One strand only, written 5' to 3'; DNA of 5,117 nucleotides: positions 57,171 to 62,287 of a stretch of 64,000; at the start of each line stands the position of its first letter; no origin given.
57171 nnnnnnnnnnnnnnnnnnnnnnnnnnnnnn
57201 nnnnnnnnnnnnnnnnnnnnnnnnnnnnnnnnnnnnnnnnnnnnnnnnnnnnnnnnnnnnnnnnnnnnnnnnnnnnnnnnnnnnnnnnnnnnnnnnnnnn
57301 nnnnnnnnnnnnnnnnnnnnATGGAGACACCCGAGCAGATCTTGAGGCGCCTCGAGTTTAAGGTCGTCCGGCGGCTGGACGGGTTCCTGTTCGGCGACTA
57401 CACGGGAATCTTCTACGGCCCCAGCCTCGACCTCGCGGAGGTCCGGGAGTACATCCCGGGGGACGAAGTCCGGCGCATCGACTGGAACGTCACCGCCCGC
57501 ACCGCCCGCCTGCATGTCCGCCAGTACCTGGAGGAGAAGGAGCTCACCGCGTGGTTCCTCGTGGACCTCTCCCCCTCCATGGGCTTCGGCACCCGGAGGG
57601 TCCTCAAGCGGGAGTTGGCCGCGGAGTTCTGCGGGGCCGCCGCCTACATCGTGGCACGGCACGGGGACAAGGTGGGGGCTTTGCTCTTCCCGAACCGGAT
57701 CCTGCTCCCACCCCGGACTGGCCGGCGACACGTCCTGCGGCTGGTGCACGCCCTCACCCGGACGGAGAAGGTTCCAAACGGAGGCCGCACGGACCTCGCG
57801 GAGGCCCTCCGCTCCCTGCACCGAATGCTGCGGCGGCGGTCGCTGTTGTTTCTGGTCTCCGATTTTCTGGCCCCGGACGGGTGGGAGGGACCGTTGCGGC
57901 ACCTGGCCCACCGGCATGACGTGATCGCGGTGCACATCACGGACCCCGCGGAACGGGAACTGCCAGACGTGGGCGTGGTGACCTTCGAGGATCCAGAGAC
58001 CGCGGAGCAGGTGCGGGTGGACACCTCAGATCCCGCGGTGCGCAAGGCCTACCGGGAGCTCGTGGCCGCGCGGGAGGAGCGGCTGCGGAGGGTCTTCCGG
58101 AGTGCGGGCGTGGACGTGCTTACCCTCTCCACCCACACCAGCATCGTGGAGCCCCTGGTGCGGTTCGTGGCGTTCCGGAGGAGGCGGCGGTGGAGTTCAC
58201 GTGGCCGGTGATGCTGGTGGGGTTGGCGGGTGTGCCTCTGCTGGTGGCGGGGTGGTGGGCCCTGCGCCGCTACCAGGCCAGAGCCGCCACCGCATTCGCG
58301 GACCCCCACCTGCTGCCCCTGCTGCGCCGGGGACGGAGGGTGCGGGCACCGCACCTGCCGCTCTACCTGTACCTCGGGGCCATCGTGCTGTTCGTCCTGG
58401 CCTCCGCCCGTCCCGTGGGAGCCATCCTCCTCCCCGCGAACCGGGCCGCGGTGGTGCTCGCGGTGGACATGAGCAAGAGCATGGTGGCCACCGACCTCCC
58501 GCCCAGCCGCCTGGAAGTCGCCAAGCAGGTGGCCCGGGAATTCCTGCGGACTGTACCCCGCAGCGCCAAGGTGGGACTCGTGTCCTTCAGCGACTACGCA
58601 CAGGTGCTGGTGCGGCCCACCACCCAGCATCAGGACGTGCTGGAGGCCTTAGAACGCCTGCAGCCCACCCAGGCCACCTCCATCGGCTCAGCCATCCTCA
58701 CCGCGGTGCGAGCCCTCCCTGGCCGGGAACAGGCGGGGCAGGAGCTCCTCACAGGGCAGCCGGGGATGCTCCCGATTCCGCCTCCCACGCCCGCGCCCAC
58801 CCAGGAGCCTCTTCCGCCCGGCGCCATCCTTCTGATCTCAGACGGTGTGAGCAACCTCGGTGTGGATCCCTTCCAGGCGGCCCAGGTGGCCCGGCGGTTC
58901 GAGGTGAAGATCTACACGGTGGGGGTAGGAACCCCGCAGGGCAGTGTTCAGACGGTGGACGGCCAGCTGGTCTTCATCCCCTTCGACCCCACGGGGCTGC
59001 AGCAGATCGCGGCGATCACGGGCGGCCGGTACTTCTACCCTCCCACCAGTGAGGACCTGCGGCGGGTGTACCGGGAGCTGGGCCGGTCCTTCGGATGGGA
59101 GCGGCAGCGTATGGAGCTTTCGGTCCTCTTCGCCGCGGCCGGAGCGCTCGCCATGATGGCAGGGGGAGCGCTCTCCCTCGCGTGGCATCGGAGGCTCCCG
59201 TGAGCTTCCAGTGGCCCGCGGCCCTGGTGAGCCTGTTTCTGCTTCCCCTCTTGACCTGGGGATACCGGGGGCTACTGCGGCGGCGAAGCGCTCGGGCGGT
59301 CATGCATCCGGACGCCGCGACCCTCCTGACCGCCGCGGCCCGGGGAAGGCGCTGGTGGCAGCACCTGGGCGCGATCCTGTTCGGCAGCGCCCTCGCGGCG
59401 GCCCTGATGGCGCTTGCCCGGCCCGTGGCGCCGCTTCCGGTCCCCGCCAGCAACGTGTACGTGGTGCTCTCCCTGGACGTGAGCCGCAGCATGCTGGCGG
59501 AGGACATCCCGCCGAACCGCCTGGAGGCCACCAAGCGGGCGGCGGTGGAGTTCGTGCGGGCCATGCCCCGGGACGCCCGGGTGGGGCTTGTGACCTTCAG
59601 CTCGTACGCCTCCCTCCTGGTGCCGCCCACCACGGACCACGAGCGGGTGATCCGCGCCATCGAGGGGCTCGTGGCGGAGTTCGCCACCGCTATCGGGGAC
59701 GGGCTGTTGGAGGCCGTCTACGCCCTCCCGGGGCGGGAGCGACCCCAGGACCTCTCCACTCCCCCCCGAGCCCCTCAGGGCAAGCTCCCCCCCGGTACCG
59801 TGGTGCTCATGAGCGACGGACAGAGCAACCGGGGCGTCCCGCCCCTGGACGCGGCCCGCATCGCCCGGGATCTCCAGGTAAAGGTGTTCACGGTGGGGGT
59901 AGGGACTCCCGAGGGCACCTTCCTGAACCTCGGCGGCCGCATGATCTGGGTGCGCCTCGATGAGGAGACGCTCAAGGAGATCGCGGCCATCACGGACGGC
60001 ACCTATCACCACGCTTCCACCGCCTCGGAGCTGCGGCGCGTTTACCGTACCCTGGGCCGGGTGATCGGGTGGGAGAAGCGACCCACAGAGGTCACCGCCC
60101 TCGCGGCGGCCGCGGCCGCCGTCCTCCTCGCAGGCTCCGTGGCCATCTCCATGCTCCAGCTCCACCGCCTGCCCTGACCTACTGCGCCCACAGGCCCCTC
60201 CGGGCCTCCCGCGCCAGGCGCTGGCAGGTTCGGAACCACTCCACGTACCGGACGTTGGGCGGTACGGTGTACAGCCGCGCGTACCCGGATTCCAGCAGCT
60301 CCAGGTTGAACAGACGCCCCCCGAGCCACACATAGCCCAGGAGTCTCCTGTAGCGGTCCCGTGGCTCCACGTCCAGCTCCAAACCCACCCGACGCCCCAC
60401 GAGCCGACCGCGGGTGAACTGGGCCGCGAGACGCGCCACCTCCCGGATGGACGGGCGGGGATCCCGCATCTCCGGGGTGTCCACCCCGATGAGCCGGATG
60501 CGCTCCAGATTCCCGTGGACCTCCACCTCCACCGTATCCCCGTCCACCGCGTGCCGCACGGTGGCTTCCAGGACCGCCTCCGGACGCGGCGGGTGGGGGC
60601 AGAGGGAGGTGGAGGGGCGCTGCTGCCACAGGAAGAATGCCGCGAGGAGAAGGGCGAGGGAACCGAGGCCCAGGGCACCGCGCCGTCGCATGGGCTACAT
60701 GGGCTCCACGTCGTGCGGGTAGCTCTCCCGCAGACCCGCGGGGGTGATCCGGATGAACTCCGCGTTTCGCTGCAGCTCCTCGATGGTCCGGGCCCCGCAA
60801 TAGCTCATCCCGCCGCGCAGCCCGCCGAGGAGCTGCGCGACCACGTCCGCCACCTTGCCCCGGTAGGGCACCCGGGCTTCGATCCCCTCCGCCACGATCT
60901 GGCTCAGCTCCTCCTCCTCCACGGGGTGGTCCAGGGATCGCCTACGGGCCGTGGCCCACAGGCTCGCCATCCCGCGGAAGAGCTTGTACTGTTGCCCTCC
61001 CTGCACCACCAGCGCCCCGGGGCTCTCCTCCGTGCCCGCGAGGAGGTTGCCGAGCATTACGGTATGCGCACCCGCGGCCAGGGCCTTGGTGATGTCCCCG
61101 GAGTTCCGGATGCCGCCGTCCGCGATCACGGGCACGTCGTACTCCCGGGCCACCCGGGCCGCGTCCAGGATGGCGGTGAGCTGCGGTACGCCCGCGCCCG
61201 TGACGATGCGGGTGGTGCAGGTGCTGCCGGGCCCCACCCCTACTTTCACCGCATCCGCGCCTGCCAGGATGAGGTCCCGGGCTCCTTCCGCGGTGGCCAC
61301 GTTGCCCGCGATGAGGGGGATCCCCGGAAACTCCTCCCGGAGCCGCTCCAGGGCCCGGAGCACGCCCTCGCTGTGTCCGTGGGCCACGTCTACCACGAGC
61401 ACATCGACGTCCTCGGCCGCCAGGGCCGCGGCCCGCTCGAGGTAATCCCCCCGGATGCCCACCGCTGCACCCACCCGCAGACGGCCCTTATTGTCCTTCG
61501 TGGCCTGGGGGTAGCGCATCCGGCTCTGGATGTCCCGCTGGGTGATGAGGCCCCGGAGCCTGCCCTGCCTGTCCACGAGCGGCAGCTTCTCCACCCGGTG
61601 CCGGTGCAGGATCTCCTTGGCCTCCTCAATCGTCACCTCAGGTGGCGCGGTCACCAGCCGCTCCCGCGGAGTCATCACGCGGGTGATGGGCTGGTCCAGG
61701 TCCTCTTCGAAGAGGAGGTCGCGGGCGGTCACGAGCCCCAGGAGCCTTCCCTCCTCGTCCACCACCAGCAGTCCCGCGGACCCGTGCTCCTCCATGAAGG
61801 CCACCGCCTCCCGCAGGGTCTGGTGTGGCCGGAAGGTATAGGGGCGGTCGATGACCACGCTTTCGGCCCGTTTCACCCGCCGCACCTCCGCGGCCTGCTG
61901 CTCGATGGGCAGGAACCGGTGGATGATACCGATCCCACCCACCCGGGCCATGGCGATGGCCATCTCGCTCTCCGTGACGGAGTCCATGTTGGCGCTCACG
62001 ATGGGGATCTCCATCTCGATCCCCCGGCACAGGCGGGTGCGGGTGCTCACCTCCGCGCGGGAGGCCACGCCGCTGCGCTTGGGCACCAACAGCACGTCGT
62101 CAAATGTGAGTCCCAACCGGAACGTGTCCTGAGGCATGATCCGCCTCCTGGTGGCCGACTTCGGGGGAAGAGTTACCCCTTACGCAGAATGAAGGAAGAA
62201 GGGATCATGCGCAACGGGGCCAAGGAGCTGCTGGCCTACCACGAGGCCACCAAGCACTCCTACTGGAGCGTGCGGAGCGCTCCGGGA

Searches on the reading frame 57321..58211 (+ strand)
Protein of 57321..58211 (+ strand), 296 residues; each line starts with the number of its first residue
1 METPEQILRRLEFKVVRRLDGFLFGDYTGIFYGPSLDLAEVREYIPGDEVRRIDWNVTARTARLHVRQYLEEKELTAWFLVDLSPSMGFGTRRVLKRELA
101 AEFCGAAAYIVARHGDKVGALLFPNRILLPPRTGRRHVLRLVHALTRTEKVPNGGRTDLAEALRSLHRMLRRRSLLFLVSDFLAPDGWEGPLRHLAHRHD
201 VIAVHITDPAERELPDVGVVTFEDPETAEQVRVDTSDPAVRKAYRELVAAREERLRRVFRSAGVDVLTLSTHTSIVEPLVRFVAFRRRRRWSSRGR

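Call 33: search_protein_families(library=pfam, proteins=[window:57321-58211:+])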
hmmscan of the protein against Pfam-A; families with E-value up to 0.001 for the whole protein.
window:57321-58211:+ (296 aa): 2 families
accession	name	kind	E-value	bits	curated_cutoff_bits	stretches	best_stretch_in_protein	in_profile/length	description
PF01882.25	DUF58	-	3.6e-75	252.3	23.4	1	40-253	1-215/216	Protein of unknown function DUF58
PF13519.12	VWA_2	-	6.7e-10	40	27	1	78-182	2-106/107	von Willebrand factor type A domain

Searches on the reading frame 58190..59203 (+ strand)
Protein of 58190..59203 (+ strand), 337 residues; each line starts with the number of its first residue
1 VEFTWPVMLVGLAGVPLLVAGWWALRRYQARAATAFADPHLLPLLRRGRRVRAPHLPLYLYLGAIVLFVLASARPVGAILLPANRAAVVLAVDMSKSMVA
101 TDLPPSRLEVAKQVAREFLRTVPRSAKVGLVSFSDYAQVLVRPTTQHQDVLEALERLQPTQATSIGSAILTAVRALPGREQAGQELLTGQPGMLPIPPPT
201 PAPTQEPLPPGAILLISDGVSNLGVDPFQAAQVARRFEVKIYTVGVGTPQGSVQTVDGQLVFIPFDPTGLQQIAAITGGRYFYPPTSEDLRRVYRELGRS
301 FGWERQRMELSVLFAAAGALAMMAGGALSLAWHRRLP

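Call 85: search_protein_families(library=pfam, proteins=[window:58190-59203:+])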
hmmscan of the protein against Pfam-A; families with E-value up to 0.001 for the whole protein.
window:58190-59203:+ (337 aa): 3 families
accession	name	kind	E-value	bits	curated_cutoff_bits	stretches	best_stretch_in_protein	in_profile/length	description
PF13519.12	VWA_2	-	1.5e-20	74.3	27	1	88-182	1-96/107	von Willebrand factor type A domain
PF00092.34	VWA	-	8.4e-16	59.1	23.8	2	88-176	2-92/174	von Willebrand factor type A domain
PF07584.16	BatA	-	9e-07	29.7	25.9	1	1-75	1-77/77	Aerotolerance regulator N-terminal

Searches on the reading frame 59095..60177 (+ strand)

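Call 85: search_protein_families(library=pfam, proteins=[window:59095-60177:+])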
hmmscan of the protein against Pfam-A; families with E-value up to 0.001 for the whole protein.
window:59095-60177:+ (360 aa): 2 families
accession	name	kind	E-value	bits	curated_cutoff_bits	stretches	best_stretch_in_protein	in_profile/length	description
PF13519.12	VWA_2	-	1.1e-18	68.2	27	1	123-243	1-107/107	von Willebrand factor type A domain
PF00092.34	VWA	-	2e-14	54.6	23.8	1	123-314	2-169/174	von Willebrand factor type A domain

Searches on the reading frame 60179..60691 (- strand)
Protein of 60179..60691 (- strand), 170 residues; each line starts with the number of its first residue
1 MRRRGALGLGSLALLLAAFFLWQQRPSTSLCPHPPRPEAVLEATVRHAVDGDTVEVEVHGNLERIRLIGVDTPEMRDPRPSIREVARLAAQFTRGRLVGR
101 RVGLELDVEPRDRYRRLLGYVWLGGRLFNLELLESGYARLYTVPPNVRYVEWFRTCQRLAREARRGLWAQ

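Call 85: search_protein_families(library=pfam, proteins=[window:60179-60691:-])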
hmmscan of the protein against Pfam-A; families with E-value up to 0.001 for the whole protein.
window:60179-60691:- (170 aa): 1 family
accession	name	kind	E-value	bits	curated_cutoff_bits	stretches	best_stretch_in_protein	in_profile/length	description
PF00565.23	SNase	-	2.1e-20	73.6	21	1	64-170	1-107/107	Staphylococcal nuclease homologue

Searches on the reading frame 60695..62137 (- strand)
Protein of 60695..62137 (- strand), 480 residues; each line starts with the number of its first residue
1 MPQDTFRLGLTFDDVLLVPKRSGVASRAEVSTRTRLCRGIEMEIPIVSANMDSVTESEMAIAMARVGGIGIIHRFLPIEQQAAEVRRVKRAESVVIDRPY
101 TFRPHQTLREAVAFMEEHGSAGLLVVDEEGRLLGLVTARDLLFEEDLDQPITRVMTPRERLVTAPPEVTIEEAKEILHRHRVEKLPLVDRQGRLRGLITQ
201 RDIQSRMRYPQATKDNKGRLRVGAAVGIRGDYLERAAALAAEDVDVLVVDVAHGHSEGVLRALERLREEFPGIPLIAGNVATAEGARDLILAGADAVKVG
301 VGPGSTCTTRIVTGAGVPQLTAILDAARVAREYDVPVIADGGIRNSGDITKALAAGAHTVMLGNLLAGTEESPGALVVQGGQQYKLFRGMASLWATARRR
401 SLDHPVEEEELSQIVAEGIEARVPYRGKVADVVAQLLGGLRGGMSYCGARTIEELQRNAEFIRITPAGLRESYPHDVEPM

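Call 85: search_protein_families(library=pfam, proteins=[window:60695-62137:-])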
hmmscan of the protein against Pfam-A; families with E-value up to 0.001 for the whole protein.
window:60695-62137:- (480 aa): 7 families
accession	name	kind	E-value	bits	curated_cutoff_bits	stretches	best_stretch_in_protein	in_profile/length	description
PF00478.31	IMPDH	-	4.1e-150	500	25.6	1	9-475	1-345/345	IMP dehydrogenase / GMP reductase domain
PF00571.33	CBS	-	5.1e-25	88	24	2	93-142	3-52/57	CBS domain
PF03060.21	NMO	-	2.2e-12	47.4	28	1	269-374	133-233/331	Nitronate monooxygenase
PF01070.24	FMN_dh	-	7.9e-12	45.3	24.9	1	260-364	207-303/350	FMN-dependent dehydrogenase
PF00977.27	His_biosynth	-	3.5e-06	27.1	23.6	1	326-364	65-103/228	Histidine biosynthesis protein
PF01645.23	Glu_synthase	-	0.00032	20.4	20.4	1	289-364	224-305/369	Conserved region in glutamate synthase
PF01180.27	DHO_dh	-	0.00077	19.2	27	0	332-364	236-270/291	Dihydroorotate dehydrogenase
